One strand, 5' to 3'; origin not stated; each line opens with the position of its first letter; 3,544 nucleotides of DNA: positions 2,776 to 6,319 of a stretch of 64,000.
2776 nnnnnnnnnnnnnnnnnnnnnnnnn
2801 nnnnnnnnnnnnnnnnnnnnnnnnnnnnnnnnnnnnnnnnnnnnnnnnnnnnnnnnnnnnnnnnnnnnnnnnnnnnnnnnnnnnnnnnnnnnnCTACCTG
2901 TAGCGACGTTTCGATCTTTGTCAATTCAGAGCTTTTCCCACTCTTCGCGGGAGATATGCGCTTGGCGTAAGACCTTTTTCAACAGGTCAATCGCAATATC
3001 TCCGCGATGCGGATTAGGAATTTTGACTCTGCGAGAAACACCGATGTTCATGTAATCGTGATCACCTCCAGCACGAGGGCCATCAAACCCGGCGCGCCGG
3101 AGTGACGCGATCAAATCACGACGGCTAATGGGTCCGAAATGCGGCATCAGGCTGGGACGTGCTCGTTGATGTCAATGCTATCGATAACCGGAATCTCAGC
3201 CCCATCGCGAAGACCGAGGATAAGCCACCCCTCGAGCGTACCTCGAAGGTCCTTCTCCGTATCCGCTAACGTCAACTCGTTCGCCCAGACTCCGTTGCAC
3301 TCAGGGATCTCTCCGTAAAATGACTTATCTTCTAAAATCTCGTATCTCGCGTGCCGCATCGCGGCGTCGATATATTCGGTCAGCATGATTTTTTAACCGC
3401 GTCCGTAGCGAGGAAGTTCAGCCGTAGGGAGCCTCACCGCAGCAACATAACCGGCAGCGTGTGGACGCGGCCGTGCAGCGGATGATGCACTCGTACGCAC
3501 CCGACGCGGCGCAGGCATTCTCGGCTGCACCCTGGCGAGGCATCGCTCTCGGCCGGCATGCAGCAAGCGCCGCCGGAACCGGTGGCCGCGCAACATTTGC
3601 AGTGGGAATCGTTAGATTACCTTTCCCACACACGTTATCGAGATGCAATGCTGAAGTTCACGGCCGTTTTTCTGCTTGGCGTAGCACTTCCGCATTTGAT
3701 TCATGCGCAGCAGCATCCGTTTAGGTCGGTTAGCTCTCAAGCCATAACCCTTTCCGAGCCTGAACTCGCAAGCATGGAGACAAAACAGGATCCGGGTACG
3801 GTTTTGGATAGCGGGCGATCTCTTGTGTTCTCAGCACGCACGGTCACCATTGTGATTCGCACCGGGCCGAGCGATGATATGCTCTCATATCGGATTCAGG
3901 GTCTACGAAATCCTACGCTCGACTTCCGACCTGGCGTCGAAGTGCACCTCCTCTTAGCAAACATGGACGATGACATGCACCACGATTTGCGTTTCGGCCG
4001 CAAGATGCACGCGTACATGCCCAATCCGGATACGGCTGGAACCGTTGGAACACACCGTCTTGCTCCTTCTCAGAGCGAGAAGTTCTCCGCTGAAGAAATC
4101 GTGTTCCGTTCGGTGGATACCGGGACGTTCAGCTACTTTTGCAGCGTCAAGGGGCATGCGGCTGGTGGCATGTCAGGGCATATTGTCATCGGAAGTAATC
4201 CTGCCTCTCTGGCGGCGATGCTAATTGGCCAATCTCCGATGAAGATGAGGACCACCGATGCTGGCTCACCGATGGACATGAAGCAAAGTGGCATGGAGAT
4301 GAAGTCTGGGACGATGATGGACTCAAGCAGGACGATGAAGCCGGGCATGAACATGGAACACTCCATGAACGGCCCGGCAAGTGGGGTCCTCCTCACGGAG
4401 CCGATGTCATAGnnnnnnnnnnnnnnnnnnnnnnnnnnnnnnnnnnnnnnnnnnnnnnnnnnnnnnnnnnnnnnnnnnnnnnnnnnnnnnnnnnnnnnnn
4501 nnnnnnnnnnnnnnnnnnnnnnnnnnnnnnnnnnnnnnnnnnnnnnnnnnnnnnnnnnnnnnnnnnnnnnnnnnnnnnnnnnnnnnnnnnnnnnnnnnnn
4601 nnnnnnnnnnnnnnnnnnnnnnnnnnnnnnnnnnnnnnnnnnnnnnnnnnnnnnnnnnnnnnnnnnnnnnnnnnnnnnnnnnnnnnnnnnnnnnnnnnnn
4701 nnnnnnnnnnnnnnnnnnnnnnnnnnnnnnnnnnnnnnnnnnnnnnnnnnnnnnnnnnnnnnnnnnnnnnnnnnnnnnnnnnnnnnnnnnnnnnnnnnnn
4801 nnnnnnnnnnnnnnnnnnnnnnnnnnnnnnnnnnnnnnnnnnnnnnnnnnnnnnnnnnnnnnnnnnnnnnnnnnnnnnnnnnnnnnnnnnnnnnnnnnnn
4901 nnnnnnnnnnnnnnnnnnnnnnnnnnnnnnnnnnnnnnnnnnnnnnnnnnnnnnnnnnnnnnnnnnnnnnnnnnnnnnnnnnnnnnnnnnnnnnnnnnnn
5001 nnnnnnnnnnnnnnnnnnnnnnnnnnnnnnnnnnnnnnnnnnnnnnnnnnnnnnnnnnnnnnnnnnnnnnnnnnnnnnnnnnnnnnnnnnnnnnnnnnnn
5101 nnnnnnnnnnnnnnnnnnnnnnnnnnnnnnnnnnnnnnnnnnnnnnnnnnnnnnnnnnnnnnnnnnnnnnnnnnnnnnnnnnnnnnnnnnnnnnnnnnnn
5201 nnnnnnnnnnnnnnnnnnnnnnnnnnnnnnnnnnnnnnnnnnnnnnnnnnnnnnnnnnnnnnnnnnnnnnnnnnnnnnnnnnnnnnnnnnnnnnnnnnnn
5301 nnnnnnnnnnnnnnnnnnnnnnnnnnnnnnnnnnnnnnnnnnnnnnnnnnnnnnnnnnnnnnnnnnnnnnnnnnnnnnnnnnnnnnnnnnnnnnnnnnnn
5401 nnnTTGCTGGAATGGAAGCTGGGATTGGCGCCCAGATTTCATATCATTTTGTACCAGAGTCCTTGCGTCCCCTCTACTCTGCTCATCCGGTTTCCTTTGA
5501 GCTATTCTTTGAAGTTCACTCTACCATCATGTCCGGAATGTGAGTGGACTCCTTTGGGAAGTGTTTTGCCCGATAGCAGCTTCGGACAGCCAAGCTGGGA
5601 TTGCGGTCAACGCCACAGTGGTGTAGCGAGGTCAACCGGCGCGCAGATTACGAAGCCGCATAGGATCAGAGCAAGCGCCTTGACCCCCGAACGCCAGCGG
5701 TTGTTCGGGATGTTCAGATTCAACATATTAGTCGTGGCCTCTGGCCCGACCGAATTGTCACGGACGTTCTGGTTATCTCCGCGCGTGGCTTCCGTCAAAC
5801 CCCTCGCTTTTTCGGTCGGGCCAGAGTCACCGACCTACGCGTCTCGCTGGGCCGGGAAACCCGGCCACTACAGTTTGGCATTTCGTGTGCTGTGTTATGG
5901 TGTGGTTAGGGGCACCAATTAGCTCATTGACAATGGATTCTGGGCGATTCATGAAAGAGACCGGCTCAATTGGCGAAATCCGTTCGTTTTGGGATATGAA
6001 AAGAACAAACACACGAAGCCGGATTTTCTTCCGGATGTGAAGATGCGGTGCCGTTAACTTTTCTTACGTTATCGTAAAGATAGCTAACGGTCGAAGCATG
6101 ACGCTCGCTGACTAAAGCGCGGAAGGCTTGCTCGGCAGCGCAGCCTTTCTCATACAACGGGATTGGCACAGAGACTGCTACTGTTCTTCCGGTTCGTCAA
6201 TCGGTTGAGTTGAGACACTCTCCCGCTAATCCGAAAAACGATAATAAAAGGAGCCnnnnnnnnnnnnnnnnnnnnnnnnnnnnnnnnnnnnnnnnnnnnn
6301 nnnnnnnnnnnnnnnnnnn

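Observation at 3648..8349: rus-operon-like redox module in an FCB-type genome: rusticyanin-like cupredoxin + Cyc2-like cytochrome-porin + diheme c4-like cytochrome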

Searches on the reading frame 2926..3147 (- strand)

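Call 40: search_protein_families(library=pfam, proteins=[window:2926-3147:-], max_evalue=0.001)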
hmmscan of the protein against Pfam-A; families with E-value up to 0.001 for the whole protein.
window:2926-3147:- (73 aa): 1 family
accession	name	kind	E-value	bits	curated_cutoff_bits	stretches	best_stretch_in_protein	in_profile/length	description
PF07927.17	HicA_toxin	-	3.7e-08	33.8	27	1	10-65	2-58/58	HicA toxin of bacterial toxin-antitoxin,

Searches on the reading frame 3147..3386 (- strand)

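Call 40: search_protein_families(library=pfam, proteins=[window:3147-3386:-], max_evalue=0.001)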
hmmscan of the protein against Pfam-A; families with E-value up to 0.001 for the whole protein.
window:3147-3386:- (79 aa): 1 family
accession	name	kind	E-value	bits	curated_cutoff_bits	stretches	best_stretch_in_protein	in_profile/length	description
PF21748.3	UPF0150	-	1.3e-27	95.9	27.3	1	4-66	1-64/64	UPF0150-like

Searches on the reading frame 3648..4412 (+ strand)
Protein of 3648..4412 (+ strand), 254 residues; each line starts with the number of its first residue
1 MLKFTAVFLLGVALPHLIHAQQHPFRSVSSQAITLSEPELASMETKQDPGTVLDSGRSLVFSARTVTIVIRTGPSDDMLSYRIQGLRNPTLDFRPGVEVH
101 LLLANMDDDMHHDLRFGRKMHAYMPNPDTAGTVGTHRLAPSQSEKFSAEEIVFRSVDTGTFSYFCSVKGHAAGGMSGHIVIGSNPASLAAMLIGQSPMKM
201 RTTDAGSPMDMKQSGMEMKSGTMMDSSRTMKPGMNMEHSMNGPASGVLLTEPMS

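Call 3: search_protein_families(library=pfam, proteins=[window:3648-4412:+], max_evalue=1)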
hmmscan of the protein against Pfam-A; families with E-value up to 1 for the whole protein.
window:3648-4412:+ (254 aa): 2 families
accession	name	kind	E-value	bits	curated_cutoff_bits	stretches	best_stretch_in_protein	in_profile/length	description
PF06525.17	SoxE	-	0.062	13.2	21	1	152-184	109-141/149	Sulfocyanin (SoxE) domain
PF00127.26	Copper-bind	-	0.095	13.6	21.2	1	152-181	73-98/99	Copper binding proteins, plastocyanin/azurin family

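Call 4: search_protein_families(library=ncbifam, proteins=[window:3648-4412:+], max_evalue=1)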
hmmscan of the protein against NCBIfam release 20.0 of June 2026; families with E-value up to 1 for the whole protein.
window:3648-4412:+ (254 aa): 4 families
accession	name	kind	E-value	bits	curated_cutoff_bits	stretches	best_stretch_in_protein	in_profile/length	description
TIGR03095.1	rusti_cyanin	equivalog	2.6e-21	76.4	146.7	1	41-181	3-147/148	rusticyanin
TIGR03094.1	sulfo_cyanin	equivalog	0.0094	15.4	168.4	1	148-184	151-187/195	sulfocyanin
TIGR02376.1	Cu_nitrite_red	equivalog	0.041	13.2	296.3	1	137-181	101-144/326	copper-containing nitrite reductase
TIGR02656.1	cyanin_plasto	equivalog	0.051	14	87.85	1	150-181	71-98/99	plastocyanin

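Call 20: search_solved_structures(query=window:3648-4412:+, max_evalue=1, show_alignments=2)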
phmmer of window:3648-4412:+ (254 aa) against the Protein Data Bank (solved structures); distinct sequences matched with E-value up to 1: 14.
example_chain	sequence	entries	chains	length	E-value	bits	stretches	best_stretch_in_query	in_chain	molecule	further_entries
2cak_A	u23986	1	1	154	1.1e-11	48.1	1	39-181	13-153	RUSTICYANIN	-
1gy1_A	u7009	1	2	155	1.3e-10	44.6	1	39-181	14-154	RUSTICYANIN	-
1cur_A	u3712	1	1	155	1.9e-10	44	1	40-181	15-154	CU(I) RUSTICYANIN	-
1a3z_A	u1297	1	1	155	2e-10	43.9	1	38-181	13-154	RUSTICYANIN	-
1rcy_A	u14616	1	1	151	2.1e-10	43.9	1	38-181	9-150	RUSTICYANIN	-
1a8z_A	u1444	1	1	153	2.9e-10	43.5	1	39-181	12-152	RUSTICYANIN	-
1gy2_A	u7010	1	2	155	9.2e-10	41.8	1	40-181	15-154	RUSTICYANIN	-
1e30_A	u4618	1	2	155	1.7e-09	40.9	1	40-181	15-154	RUSTICYANIN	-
2cal_A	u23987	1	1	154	4.8e-09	39.5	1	40-181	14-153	RUSTICYANIN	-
6tfd_A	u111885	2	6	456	0.0025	20.7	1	147-188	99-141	Copper-containing nitrite reductase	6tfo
2dv6_A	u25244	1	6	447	0.0035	20.3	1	150-187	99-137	Nitrite reductase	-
1ov8_A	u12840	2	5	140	0.0045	19.9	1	95-181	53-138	Auracyanin B | PROTEIN (AURACYANIN)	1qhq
9ix9_A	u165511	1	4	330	0.14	15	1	128-183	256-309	Two-Domain Laccase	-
6kol_A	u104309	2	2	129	0.23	14.3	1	141-181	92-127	Blue (Type 1) copper domain protein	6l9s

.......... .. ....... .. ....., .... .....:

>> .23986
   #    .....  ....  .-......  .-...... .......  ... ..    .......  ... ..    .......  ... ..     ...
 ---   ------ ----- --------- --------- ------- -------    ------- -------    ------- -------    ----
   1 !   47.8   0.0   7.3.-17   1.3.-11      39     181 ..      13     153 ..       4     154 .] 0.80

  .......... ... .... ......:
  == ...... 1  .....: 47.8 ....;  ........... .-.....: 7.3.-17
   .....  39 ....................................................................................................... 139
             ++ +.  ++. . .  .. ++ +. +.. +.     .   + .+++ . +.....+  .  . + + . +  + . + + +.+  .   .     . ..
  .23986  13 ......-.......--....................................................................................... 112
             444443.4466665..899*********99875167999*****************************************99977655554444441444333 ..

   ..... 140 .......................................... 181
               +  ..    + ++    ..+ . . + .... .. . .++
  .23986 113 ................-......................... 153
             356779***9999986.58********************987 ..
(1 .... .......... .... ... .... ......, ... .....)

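Call 24: find_homologous_proteins(query=window:3648-4412:+, max_evalue=0.001)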
Query window:3648-4412:+ (254 aa): 22 proteins with E <= 0.001 among 1173 candidates.
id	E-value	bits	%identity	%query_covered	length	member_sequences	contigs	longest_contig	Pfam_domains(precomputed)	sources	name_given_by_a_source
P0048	2.7e-163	559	100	100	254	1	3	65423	-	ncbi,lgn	-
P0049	6.3e-61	224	55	74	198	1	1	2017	-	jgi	jgi:rusticyanin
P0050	2.2e-40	157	43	69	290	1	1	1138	-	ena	-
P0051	3.9e-36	143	46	64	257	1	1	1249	-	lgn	-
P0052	1.8e-33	134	40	65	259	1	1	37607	-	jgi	jgi:plastocyanin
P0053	3.0e-33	133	40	73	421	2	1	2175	-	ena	-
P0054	4.8e-33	133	43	54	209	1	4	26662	-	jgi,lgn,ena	jgi:rusticyanin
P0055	5.8e-33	133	37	71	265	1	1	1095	-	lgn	-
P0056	7.4e-32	129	41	64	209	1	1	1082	-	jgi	jgi:rusticyanin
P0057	1.6e-31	128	41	64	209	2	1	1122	-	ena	-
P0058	2.4e-31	127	40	64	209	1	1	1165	-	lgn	-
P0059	8.1e-31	126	41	64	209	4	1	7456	-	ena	-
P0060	1.9e-30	124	39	64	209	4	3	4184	-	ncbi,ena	-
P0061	2.5e-30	124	40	64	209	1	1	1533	-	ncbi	-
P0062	5.0e-29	120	40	63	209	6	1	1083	-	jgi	jgi:rusticyanin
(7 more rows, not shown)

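Call 26: find_encoding_contigs(protein=P0048, flank=6000, max_places=3)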
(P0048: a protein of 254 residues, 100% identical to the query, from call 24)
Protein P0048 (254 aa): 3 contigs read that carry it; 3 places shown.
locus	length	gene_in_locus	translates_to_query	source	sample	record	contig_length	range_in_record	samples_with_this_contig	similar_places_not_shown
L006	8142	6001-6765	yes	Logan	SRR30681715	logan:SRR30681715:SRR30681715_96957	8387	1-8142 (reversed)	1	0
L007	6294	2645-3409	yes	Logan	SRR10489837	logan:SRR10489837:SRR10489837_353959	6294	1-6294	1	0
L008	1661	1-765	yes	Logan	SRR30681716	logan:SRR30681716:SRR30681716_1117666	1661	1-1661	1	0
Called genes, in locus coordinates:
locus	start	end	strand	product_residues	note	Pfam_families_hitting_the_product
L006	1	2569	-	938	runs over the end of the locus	?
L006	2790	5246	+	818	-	PF00330:Aconitase, PF00694:Aconitase_C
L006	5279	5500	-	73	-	PF07927:HicA_toxin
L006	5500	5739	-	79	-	PF21748:UPF0150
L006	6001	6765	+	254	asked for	-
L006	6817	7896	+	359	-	-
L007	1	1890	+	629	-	?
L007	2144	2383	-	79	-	PF21748:UPF0150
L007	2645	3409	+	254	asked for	-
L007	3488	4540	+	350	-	-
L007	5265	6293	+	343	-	?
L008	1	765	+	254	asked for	?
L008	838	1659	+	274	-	?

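Call 27: find_encoding_contigs(protein=P0052, flank=7000, max_places=2)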
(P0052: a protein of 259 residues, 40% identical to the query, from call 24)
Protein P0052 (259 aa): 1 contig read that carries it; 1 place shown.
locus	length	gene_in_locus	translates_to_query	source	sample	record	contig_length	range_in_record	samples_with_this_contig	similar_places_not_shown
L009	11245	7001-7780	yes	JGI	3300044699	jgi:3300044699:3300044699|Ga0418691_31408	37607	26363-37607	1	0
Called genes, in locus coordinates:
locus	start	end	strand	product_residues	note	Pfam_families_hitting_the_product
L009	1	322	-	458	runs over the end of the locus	PF00772:DnaB, PF06745:ATPase (faint), PF13481:AAA_25, PF03796:DnaB_C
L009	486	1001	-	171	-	PF03948:Ribosomal_L9_C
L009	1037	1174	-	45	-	PF01281:Ribosomal_L9_N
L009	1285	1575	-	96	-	PF01084:Ribosomal_S18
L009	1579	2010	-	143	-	PF01250:Ribosomal_S6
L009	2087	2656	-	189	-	PF01195:Pept_tRNA_hydro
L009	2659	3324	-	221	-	PF01386:Ribosomal_L25p, PF14693:Ribosomal_TL5_C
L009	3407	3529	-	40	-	-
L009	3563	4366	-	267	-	PF13793:Pribosyltran_N, PF00156:Pribosyltran, PF14572:Pribosyl_synth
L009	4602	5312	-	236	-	PF00288:GHMP_kinases_N, PF08544:GHMP_kinases_C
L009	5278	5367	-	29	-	-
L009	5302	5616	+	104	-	-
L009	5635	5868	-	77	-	-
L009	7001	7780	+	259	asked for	-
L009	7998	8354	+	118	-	-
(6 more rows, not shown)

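Call 28: find_encoding_contigs(protein=P0054, flank=7000, max_places=2)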
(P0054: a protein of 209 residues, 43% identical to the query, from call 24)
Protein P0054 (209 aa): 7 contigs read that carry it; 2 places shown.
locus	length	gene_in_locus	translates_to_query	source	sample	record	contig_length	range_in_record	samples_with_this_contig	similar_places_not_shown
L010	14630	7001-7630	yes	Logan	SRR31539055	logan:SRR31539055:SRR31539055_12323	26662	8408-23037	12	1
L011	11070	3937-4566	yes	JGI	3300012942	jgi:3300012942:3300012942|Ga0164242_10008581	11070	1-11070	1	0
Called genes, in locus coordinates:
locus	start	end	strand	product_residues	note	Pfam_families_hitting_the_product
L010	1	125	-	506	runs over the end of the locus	PF07732:Cu-oxidase_3, PF00394:Cu-oxidase, PF07731:Cu-oxidase_2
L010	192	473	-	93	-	PF03551:PadR, PF13601:HTH_34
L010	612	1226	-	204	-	PF13847:Methyltransf_31 (weak), PF08241:Methyltransf_11, PF08242:Methyltransf_12, PF13649:Methyltransf_25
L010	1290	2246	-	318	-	PF01545:Cation_efflux, PF16916:ZT_dimer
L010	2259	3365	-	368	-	PF00892:EamA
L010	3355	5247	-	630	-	PF00122:E1-E2_ATPase, PF00702:Hydrolase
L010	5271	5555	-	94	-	PF02583:Trns_repr_metal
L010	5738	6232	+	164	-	-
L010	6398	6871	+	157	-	-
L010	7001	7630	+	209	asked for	-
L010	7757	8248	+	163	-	PF09990:DUF2231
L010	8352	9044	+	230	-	-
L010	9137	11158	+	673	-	PF07732:Cu-oxidase_3, PF00394:Cu-oxidase, PF07731:Cu-oxidase_2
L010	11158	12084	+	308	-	PF05275:CopB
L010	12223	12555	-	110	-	PF03860:Csp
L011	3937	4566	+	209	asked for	-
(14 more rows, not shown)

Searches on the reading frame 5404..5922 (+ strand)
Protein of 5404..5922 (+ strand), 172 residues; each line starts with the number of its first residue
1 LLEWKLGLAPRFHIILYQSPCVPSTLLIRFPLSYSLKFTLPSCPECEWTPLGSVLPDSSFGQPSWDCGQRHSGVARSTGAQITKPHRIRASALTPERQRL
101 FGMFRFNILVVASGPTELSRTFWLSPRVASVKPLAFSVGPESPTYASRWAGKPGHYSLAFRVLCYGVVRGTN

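Call 3: search_protein_families(library=pfam, proteins=[window:5404-5922:+], max_evalue=1)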
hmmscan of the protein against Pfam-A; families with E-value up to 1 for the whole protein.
window:5404-5922:+ (172 aa): 0 families

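Call 4: search_protein_families(library=ncbifam, proteins=[window:5404-5922:+], max_evalue=1)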
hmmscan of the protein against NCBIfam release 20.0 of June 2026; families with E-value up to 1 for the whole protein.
window:5404-5922:+ (172 aa): 0 families

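Call 98: search_protein_families(library=pfam, proteins=[window:5404-5922:+], max_evalue=1)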
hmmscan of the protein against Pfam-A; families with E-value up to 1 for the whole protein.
window:5404-5922:+ (172 aa): 0 families

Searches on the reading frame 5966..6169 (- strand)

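Call 98: search_protein_families(library=pfam, proteins=[window:5966-6169:-], max_evalue=1)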
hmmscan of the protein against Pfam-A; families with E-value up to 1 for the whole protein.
window:5966-6169:- (67 aa): 1 family
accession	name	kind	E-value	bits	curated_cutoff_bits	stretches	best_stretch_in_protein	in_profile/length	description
PF19044.6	P-loop_TraG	-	0.091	11.8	25.8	1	10-42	254-286/413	TraG P-loop domain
